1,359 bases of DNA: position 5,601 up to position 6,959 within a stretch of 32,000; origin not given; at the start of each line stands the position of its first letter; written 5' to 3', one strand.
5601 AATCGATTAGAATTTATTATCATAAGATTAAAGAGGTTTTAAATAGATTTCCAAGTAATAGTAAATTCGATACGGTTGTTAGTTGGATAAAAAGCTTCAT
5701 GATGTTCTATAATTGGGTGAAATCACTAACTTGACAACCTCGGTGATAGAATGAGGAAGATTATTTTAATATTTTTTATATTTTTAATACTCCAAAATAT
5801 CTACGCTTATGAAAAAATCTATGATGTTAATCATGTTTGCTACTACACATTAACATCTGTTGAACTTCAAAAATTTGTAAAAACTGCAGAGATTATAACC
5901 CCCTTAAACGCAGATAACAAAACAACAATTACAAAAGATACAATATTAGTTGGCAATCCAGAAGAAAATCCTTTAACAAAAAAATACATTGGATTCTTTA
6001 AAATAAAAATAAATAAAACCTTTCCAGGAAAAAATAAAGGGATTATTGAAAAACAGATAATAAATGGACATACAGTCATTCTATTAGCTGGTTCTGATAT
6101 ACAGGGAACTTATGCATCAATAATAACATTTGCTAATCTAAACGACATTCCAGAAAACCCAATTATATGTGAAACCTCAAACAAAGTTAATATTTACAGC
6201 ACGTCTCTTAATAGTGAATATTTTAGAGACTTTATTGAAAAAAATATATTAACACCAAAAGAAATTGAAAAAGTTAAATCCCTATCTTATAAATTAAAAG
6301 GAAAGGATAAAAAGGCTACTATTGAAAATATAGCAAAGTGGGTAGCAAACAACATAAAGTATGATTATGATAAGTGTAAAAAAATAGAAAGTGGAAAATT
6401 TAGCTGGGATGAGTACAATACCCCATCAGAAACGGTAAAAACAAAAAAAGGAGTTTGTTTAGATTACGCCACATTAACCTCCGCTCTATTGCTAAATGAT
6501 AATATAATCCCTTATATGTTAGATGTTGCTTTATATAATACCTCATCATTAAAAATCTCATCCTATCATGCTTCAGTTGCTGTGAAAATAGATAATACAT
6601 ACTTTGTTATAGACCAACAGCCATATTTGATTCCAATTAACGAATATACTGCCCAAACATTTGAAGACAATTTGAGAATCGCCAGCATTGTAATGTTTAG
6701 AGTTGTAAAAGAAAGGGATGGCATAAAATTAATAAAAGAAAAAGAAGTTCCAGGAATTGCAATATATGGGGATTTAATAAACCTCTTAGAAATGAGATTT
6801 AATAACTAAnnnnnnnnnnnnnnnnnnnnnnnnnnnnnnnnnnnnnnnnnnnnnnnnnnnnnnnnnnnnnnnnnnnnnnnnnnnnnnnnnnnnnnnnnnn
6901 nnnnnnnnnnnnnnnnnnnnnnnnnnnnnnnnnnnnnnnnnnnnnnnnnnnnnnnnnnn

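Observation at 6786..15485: Twelve-gene type IV pilus / Tad-like operon with many divergent prepilin-like genes and no recognisable characterised counterpart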

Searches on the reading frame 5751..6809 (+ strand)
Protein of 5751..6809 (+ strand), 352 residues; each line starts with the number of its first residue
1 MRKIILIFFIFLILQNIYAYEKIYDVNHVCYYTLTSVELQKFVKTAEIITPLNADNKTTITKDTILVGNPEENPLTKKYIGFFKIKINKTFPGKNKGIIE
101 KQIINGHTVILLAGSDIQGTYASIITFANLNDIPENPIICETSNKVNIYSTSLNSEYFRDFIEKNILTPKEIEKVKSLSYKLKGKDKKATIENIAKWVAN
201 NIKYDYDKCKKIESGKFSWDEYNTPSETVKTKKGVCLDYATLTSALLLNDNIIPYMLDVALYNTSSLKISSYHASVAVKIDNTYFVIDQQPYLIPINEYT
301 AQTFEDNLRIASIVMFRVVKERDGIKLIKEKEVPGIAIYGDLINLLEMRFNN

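Call 6: search_protein_families(library=pfam, max_evalue=0.1, proteins=[window:5751-6809:+])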
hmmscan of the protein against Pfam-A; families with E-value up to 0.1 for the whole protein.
window:5751-6809:+ (352 aa): 3 families
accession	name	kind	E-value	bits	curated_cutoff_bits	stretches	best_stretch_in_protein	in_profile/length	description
PF04473.18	DUF553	-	2.9e-48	163.4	20.5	1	173-316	1-140/140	Transglutaminase-like domain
PF01841.26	Transglut_core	-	4.5e-08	33.8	23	1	183-288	10-107/108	Transglutaminase-like superfamily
PF05124.17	S_layer_C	-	4.2e-06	27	23.9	1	58-126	106-172/177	S-layer like family, outer domain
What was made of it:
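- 5751..6809 (+): MJ1282, a convergent neighbour. It is a secreted transglutaminase-like protein (DUF553) with a weak S-layer-like hit, and it overlaps the 3' end of the peptidase gene by 24 nt. DUF553 E=2.9e-48 and S_layer_C E=4e-6 (call 6).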
